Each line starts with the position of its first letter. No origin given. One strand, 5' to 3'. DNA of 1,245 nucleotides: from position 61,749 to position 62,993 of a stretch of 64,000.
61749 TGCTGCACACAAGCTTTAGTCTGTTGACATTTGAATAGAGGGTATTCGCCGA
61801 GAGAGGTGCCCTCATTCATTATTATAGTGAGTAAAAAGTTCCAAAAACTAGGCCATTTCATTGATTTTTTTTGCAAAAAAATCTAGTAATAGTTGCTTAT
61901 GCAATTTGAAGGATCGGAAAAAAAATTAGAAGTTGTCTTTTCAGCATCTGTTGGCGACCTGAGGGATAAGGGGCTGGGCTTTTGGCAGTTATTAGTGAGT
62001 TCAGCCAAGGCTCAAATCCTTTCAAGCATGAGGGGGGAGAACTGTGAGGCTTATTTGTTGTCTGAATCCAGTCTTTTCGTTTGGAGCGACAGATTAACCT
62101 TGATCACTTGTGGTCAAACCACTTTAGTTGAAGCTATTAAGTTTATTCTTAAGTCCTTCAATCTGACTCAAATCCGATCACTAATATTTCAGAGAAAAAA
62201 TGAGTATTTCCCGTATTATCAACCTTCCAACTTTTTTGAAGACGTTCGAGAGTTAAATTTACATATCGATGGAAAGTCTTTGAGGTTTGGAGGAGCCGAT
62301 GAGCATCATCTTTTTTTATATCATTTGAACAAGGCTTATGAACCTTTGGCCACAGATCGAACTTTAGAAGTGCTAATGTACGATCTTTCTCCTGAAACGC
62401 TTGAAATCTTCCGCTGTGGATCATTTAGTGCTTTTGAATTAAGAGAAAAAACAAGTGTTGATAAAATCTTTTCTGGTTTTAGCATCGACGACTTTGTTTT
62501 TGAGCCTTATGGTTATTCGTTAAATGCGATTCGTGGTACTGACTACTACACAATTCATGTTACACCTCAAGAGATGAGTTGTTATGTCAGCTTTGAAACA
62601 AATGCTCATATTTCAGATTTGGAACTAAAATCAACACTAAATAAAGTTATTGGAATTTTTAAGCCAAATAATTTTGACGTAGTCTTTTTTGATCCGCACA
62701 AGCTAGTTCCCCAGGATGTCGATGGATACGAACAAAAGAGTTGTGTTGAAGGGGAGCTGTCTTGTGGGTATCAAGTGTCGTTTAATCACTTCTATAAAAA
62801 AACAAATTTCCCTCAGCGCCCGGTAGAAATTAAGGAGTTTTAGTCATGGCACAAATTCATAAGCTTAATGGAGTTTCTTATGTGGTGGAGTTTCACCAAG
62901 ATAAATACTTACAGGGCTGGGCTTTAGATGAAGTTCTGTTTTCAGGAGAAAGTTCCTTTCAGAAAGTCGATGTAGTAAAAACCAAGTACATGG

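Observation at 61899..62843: Eukaryotic-type (class 2) AdoMet decarboxylase in a bacterial speD-speE operon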

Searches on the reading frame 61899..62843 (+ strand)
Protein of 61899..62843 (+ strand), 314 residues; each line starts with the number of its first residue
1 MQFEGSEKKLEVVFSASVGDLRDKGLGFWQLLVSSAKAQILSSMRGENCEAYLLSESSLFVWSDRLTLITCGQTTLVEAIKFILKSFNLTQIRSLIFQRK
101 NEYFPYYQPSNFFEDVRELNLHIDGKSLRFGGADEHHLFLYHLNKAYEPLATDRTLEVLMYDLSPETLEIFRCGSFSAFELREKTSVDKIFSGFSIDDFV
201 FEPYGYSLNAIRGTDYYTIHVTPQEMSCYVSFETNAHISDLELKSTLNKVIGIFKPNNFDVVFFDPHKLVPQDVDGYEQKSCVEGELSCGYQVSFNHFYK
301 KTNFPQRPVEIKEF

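Call 3: search_protein_families(library=pfam, proteins=[window:61899-62843:+], max_evalue=0.01)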
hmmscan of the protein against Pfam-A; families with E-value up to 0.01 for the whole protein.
window:61899-62843:+ (314 aa): 1 family
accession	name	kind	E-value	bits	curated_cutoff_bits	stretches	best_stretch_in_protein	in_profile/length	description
PF01536.21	SAM_decarbox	-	2.7e-67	227.7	22.2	1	2-298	3-342/343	Adenosylmethionine decarboxylase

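Call 4: search_protein_families(library=ncbifam, proteins=[window:61899-62843:+], max_evalue=0.01)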
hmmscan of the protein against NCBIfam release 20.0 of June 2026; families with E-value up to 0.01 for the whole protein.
window:61899-62843:+ (314 aa): 1 family
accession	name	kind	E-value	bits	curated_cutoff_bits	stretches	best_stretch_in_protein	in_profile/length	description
TIGR00535.1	SAM_DCase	equivalog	2e-49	168.4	233.15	1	3-301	1-333/334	adenosylmethionine decarboxylase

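Call 5: search_solved_structures(query=window:61899-62843:+, max_evalue=0.01, show_alignments=2)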
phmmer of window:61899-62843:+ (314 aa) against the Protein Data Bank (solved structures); distinct sequences matched with E-value up to 0.01: 13.
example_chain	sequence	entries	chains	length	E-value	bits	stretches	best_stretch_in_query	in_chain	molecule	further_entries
1msv_A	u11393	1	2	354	1.8e-36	129.5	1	3-304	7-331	S-adenosylmethionine decarboxylase proenzyme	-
1jl0_A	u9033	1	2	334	2.7e-35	125.7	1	3-303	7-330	S-ADENOSYLMETHIONINE DECARBOXYLASE PROENZYME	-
5tvf_B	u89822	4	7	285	1.7e-28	103.3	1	58-272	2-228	S-adenosylmethionine decarboxylase alpha chain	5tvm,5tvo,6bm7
3dz2_A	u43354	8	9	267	6.7e-26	94.8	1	58-303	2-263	S-adenosylmethionine decarboxylase alpha chain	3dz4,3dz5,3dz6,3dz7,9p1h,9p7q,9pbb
1jen_A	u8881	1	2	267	7.9e-26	94.6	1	58-303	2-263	PROTEIN (S-ADENOSYLMETHIONINE DECARBOXYLASE (ALPHA CHAIN))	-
1i72_A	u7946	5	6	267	9.3e-26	94.4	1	58-303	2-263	S-ADENOSYLMETHIONINE DECARBOXYLASE ALPHA CHAIN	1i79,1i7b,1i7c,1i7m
3h0v_A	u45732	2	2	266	1e-25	94.2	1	58-303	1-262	S-adenosylmethionine decarboxylase proenzyme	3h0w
3ep9_A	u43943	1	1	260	3.1e-25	92.6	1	58-301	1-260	S-adenosylmethionine decarboxylase alpha chain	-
3dz3_A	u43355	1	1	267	7.8e-25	91.3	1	58-303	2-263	S-adenosylmethionine decarboxylase alpha chain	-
3ep4_A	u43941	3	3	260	7.9e-25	91.3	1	58-301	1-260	S-adenosylmethionine decarboxylase alpha chain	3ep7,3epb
3ep5_A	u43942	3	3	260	8e-25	91.3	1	58-301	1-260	S-adenosylmethionine decarboxylase alpha chain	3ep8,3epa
3ep3_A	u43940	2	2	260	1.2e-24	90.7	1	58-301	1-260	S-adenosylmethionine decarboxylase alpha chain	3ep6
1mhm_A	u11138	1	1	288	8.6e-19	71.5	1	58-296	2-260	S-adenosylmethionine decarboxylase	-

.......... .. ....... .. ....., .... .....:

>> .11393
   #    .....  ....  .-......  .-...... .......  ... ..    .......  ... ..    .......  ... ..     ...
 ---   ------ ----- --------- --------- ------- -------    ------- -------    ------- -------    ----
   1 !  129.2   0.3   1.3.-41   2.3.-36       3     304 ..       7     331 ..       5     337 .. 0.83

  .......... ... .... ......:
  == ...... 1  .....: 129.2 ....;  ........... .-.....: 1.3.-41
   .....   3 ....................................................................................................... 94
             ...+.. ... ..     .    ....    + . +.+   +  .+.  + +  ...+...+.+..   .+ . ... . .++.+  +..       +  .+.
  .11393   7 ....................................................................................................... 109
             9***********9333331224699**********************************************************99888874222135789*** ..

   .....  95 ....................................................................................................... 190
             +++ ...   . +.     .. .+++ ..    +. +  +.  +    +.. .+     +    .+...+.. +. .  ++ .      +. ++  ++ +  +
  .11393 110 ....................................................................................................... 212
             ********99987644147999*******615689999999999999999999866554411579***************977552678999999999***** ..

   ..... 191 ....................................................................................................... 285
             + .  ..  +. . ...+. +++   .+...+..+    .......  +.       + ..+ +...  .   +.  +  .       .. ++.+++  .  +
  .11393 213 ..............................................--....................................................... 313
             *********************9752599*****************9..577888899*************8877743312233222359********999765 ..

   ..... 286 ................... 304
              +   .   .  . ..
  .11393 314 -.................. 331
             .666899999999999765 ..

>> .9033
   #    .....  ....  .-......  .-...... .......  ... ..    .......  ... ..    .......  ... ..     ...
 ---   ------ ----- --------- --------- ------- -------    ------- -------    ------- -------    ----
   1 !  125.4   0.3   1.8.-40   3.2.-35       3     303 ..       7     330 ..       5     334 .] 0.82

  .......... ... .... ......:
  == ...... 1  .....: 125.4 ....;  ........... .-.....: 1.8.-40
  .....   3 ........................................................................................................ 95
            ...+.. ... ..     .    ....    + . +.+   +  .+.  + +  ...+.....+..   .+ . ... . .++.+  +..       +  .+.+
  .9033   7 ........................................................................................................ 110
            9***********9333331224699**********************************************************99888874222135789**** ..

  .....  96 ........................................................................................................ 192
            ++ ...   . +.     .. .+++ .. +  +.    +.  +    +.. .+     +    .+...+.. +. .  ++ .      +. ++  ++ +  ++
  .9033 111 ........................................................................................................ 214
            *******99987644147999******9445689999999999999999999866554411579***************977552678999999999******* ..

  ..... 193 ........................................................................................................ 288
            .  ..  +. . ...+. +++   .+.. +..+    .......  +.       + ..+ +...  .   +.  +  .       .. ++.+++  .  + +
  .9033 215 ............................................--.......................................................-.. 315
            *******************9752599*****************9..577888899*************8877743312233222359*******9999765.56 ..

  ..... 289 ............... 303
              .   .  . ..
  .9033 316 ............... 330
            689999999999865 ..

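Call 6: find_homologous_proteins(query=window:61899-62843:+, max_evalue=0.00001)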
Query window:61899-62843:+ (314 aa): 4231 proteins with E <= 0.00001 among 5048 candidates; the best 120 are listed.
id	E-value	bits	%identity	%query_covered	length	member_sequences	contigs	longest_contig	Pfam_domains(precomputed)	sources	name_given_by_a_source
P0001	2.6e-210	715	100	100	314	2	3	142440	PF01536.22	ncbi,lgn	-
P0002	1.5e-119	417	60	100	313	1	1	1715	PF01536.22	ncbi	-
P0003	3.3e-113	396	59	100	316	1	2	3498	PF01536.22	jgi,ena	jgi:S-adenosylmethionine decarboxylase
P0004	1.5e-112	394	57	100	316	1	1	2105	PF01536.22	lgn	-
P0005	1.9e-110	387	56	100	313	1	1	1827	PF01536.22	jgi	-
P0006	1.9e-104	368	52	100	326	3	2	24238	PF01536.22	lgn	-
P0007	1.1e-103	365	51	98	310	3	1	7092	PF01536.22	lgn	-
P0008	2.9e-102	360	55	100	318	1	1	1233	PF01536.22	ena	-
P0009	4.4e-100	353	51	99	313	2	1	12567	PF01536.22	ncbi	-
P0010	1.6e-99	351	53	100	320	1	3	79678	PF01536.22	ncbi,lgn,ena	-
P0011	2.8e-99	351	52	100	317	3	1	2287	PF01536.22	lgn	-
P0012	1.7e-98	348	50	99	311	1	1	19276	PF01536.22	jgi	jgi:S-adenosylmethionine decarboxylase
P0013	1.8e-98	348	51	100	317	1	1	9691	PF01536.22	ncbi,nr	ncbi:MAG: hypothetical protein KDD34_01340 [Bdellovibrionales bacterium]|nr:hypothetical protein [Bd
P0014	4.5e-98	347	53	96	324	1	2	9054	PF01536.22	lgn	-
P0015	5.1e-98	347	50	99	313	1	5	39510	PF01536.22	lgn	-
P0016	3.0e-97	344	50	100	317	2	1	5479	PF01536.22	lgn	-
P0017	3.1e-97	344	52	99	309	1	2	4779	PF01536.22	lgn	-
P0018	1.9e-96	341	49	99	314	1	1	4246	PF01536.22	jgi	jgi:S-adenosylmethionine decarboxylase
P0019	5.6e-96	340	49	99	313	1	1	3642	PF01536.22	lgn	-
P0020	1.1e-95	339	51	98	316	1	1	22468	PF01536.22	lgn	-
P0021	8.6e-95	336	51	96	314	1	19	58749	PF01536.22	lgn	-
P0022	5.9e-94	333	50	97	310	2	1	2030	PF01536.22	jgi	-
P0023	2.0e-93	331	49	99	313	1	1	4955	PF01536.22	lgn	-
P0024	6.8e-93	330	51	94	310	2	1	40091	PF01536.22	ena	-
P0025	8.8e-93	329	50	100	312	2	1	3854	PF01536.22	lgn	-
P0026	1.4e-92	329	48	100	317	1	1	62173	PF01536.22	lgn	-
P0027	3.0e-92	328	47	99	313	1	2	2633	PF01536.22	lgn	-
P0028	4.7e-92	327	48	99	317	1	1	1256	PF01536.22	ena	-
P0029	5.0e-92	327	50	99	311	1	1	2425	PF01536.22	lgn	-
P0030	1.1e-91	326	49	99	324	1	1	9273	PF01536.22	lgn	-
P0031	1.6e-91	325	47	100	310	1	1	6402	PF01536.22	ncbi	-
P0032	3.7e-91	324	47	100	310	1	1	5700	PF01536.22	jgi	jgi:S-adenosylmethionine decarboxylase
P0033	9.8e-91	323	49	98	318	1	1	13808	PF01536.22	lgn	-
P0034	2.9e-90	321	47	99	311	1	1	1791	PF01536.22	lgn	-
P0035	3.1e-90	321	48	99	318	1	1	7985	PF01536.22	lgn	-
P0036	3.4e-90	321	47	98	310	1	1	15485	PF01536.22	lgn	-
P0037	3.7e-90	321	51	94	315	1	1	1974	PF01536.22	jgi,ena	-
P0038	5.0e-90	320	46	100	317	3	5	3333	PF01536.22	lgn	-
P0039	1.7e-89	319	50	100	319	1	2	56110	PF01536.22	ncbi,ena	-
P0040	4.4e-89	317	50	96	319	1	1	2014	PF01536.22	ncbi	ncbi:MAG: adenosylmethionine decarboxylase [Pseudomonadota bacterium]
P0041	4.9e-89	317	47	100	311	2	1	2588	PF01536.22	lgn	-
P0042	6.6e-89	317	48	99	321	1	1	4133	PF01536.22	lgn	-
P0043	1.3e-88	316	46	99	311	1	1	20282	PF01536.22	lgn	-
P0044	1.5e-88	315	48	96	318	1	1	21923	PF01536.22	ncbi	-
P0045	2.2e-88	315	47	100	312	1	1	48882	PF01536.22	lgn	-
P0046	2.4e-88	315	49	98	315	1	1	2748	PF01536.22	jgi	jgi:S-adenosylmethionine decarboxylase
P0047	3.1e-88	314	48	99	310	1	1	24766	PF01536.22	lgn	-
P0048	3.9e-88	314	47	99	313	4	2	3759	PF01536.22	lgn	-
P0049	4.2e-88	314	49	98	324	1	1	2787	PF01536.22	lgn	-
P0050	4.7e-88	314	47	100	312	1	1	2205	PF01536.22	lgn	-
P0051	5.3e-88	314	48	99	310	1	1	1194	PF01536.22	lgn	-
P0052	8.5e-88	313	49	99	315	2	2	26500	PF01536.22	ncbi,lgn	ncbi:MAG: adenosylmethionine decarboxylase [Bdellovibrionales bacterium]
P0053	1.1e-87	313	49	94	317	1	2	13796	PF01536.22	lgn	-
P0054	1.4e-87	312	49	94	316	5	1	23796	PF01536.22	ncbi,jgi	jgi:S-adenosylmethionine decarboxylase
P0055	2.0e-87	312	48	99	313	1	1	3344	PF01536.22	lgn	-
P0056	2.8e-87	311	47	98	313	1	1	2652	PF01536.22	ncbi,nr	ncbi:MAG: hypothetical protein KDD22_02620 [Bdellovibrionales bacterium]|nr:hypothetical protein [Bd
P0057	4.2e-87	311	47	98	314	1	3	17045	PF01536.22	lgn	-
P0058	5.4e-87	310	45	100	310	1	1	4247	PF01536.22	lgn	-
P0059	6.2e-87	310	50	99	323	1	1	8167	PF01536.22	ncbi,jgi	jgi:S-adenosylmethionine decarboxylase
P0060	1.1e-86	309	46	98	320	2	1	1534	PF01536.22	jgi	-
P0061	1.1e-86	309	47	99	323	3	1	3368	PF01536.22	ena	-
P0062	1.1e-86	309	49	96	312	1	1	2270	PF01536.22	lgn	-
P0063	1.4e-86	309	46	99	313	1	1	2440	PF01536.22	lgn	-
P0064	2.0e-86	308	48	99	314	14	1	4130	PF01536.22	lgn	-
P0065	2.1e-86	308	48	99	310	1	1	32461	PF01536.22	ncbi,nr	ncbi:MAG: hypothetical protein KF799_15850 [Bdellovibrionales bacterium]|nr:hypothetical protein [Bd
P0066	2.2e-86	308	45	96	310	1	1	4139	PF01536.22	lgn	-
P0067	2.3e-86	308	47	95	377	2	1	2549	PF01536.22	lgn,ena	-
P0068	2.4e-86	308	47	99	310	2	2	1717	PF01536.22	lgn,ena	-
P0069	2.4e-86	308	50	98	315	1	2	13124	PF01536.22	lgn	-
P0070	2.6e-86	308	48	100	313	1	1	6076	PF01536.22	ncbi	-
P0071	3.2e-86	308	49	94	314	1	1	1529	PF01536.22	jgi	jgi:S-adenosylmethionine decarboxylase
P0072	3.3e-86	308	47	98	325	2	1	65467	PF01536.22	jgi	jgi:S-adenosylmethionine decarboxylase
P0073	3.6e-86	308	45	100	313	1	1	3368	PF01536.22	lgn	-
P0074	5.1e-86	307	50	96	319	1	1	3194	PF01536.22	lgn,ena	-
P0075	5.5e-86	307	46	98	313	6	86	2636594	PF01536.22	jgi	jgi:S-adenosylmethionine decarboxylase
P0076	5.6e-86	307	49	98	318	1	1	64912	PF01536.22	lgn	-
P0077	6.4e-86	307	46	100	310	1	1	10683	PF01536.22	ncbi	-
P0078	6.5e-86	307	48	95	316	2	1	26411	PF01536.22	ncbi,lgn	-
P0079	7.4e-86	307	48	95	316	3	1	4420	PF01536.22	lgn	-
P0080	1.3e-85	306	47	98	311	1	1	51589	PF01536.22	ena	-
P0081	1.7e-85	305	47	99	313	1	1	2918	PF01536.22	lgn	-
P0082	1.9e-85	305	46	99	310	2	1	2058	PF01536.22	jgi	jgi:S-adenosylmethionine decarboxylase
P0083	1.9e-85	305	48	96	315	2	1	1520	PF01536.22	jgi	jgi:S-adenosylmethionine decarboxylase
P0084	2.4e-85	305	46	99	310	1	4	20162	PF01536.22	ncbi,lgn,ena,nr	ncbi:MAG TPA: adenosylmethionine decarboxylase [Bdellovibrionales bacterium]|nr:adenosylmethionine d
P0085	2.5e-85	305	48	96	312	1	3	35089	PF01536.22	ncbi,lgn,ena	ncbi:MAG: adenosylmethionine decarboxylase [Elusimicrobiota bacterium]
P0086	2.6e-85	305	46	99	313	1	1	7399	PF01536.22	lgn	-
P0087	3.0e-85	305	44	99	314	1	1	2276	PF01536.22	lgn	-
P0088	3.1e-85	305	46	99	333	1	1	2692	PF01536.22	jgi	jgi:S-adenosylmethionine decarboxylase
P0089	3.3e-85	304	47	96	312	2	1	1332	PF01536.22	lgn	-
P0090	5.0e-85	304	49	95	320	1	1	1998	PF01536.22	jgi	jgi:S-adenosylmethionine decarboxylase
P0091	6.6e-85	303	50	95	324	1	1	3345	PF01536.22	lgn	-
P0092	7.2e-85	303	47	96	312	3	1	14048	PF01536.22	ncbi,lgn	-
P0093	8.3e-85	303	46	99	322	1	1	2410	PF01536.22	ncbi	-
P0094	8.5e-85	303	46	99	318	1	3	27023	PF01536.22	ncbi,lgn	-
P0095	1.4e-84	302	47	98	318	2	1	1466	PF01536.22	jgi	jgi:S-adenosylmethionine decarboxylase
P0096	1.7e-84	302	47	97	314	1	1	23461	PF01536.22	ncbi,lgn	-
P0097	1.9e-84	302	47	98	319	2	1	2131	PF01536.22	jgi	jgi:S-adenosylmethionine decarboxylase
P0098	2.0e-84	302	47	99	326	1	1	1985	PF01536.22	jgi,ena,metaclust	metaclust:\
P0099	2.3e-84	302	46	99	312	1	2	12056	PF01536.22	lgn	-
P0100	2.5e-84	302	49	94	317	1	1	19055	PF01536.22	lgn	-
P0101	2.7e-84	301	47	96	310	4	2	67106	PF01536.22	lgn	-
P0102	3.1e-84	301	47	98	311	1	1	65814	PF01536.22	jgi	jgi:S-adenosylmethionine decarboxylase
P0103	3.1e-84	301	47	96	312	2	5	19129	PF01536.22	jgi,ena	jgi:S-adenosylmethionine decarboxylase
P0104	3.7e-84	301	47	98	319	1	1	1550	PF01536.22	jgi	jgi:S-adenosylmethionine decarboxylase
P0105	3.8e-84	301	48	98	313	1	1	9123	PF01536.22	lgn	-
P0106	4.2e-84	301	48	96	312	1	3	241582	PF01536.22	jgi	jgi:S-adenosylmethionine decarboxylase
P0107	4.9e-84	301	47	98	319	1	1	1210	PF01536.22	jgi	jgi:S-adenosylmethionine decarboxylase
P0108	5.3e-84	300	47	95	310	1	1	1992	PF01536.22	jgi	jgi:S-adenosylmethionine decarboxylase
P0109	5.9e-84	300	48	99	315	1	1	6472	PF01536.22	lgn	-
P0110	6.1e-84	300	48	97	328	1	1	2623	PF01536.22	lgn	-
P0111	6.8e-84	300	45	99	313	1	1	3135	PF01536.22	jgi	jgi:S-adenosylmethionine decarboxylase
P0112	7.6e-84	300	46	100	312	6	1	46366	PF01536.22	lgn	-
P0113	8.2e-84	300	45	98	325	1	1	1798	PF01536.22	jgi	jgi:S-adenosylmethionine decarboxylase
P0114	8.5e-84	300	46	99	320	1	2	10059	PF01536.22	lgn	-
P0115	1.0e-83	300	48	96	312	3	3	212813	PF01536.22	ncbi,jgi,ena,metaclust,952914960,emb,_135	jgi:S-adenosylmethionine decarboxylase|metaclust:\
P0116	1.1e-83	299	47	95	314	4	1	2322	PF01536.22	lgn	-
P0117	1.2e-83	299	45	98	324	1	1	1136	PF01536.22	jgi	-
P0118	1.4e-83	299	47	97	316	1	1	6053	PF01536.22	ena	-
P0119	1.6e-83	299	46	98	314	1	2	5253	PF01536.22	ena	-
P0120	1.7e-83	299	47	98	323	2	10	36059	PF01536.22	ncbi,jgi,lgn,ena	-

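Call 14: find_related_loci(query=window:61899-62843:+, collection=genome_contigs, flank=6000)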
Query window:61899-62843:+ (314 aa) in genome_contigs; peptide patterns used: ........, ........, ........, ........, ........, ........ (x = any residue, [..] = any of these).
106 stretches matched a pattern; 33 encode a relative of the query (tblastn E <= 1e-3); 33 distinct loci.
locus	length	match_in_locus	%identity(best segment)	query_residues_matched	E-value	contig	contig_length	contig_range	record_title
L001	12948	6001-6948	50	1-313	6e-95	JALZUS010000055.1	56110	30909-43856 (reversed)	MAG: Bdellovibrionales bacterium isolate g2_MAG_00005 g2_MAG_00005_000000000055, whole genome shotgun sequence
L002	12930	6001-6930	46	3-314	1e-90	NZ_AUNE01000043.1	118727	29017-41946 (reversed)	Bacteriovorax sp. BSW11_IV contig00039, whole genome shotgun sequence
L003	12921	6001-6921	46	3-311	4e-89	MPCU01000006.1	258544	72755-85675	MAG: Bacteriovorax sp. MedPE-SWde Bacteriovorax-sp-MedPE-SWde-C6, whole genome shotgun sequence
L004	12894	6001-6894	48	1-301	6e-89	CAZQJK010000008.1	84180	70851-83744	MAG TPA_asm: uncultured Bacteriovorax sp. isolate SRP118108_co5_526 genome assembly, contig: NODE_125_length_84180_cov_6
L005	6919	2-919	46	4-311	3e-87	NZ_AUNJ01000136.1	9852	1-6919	Bacteriovorax sp. DB6_IX ctg7180002949841, whole genome shotgun sequence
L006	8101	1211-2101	47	3-300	9e-87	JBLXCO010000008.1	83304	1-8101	MAG: Bacteriovoracaceae bacterium isolate ES17-01 S17maxbin_out.001RE.5K@8, whole genome shotgun sequence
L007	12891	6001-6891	46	3-300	2e-86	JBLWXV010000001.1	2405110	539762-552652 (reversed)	MAG: Bacteriovoracaceae bacterium isolate EA23-02 A23maxbin.008RE.5K@1, whole genome shotgun sequence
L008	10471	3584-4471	48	3-301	7e-85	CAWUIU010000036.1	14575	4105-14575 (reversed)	MAG: uncultured Oligoflexia bacterium isolate SRR17458611_binner12_9_1705322966 genome assembly, contig: ERZ21854013.291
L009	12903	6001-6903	47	3-309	1e-83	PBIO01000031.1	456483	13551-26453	MAG: Halobacteriovorax sp. isolate SP2999 MHASMcontig_3215456, whole genome shotgun sequence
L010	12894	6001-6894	45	1-300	1e-82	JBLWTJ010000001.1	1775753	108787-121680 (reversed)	MAG: Bacteriovoracaceae bacterium isolate EA05-03 A05maxbin.018RE.5K@1, whole genome shotgun sequence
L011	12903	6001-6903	45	3-305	4e-82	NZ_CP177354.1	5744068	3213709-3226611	Pokkaliibacter plantistimulans strain L1E11 chromosome, complete genome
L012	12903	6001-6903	44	3-305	2e-79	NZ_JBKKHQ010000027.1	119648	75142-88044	Pokkaliibacter sp. CJK22405 contig27, whole genome shotgun sequence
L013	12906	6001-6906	43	1-303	2e-78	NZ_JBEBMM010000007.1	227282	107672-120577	Halobacteriovorax sp. ZH2_bin.1 c_000000000007, whole genome shotgun sequence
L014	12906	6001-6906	43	1-303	3e-78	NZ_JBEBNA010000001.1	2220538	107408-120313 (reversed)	Halobacteriovorax sp. CON-3 NODE_1_length_2220538_cov_292.486535, whole genome shotgun sequence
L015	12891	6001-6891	44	3-300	1e-77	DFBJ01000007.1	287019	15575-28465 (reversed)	MAG TPA_asm: Bacteriovoracaceae bacterium UBA3083 UBA3083_contig_514, whole genome shotgun sequence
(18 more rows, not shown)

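Call 16: search_protein_representatives(protein=window:61899-62843:+)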
Query: 314 residues. Proteins with E-value up to 0.001 (for the whole library): 1857; up to 1e-10: 1134; up to 1e-30: 355. The best 150 are listed.
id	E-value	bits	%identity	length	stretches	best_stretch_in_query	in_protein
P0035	9.8e-91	320.9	49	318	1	1-306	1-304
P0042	2.1e-89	316.6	48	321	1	3-312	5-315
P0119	5.1e-84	298.9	46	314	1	1-309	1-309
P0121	3.5e-82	292.9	46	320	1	2-311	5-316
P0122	2.8e-80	286.6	46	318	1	1-303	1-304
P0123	2.9e-79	283.3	45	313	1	1-304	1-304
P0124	4.4e-78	279.4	48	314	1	1-312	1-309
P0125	3.2e-77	276.5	42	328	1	3-311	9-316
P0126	1.1e-76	274.8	45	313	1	1-301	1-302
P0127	1.1e-76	274.7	44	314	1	3-311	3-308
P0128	4.0e-76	273.0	43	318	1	1-311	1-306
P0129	4.6e-76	272.8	44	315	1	3-302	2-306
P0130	8.7e-76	271.8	44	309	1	1-301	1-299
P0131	1.4e-74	267.9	42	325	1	2-308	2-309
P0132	1.9e-74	267.5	46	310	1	1-301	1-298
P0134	4.4e-73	263.0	42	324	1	3-310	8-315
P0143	2.7e-69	250.5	41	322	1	1-302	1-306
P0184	6.0e-60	219.8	39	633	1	1-307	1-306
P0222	1.3e-54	202.3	42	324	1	2-263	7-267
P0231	2.7e-52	194.7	38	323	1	2-297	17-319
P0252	4.4e-50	187.4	39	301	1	1-295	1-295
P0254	9.2e-50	186.4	36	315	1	2-297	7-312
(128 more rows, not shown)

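Call 22: find_encoding_contigs(protein=P0001, flank=8000, max_places=4)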
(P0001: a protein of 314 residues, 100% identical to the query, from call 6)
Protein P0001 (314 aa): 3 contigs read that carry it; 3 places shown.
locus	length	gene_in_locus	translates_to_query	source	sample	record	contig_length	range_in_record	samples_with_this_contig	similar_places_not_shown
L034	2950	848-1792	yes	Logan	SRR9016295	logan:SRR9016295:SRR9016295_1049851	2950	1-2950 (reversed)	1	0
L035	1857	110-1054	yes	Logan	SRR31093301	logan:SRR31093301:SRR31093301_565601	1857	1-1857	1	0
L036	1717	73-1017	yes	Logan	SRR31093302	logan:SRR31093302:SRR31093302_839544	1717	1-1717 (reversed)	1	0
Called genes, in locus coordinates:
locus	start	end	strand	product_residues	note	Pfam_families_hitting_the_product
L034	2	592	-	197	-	?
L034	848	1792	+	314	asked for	PF01536:SAM_decarbox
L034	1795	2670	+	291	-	PF17284:Spermine_synt_N (weak), PF01564:Spermine_synth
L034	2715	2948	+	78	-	?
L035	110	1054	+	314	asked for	PF01536:SAM_decarbox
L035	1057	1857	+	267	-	?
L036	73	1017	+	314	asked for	PF01536:SAM_decarbox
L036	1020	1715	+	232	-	?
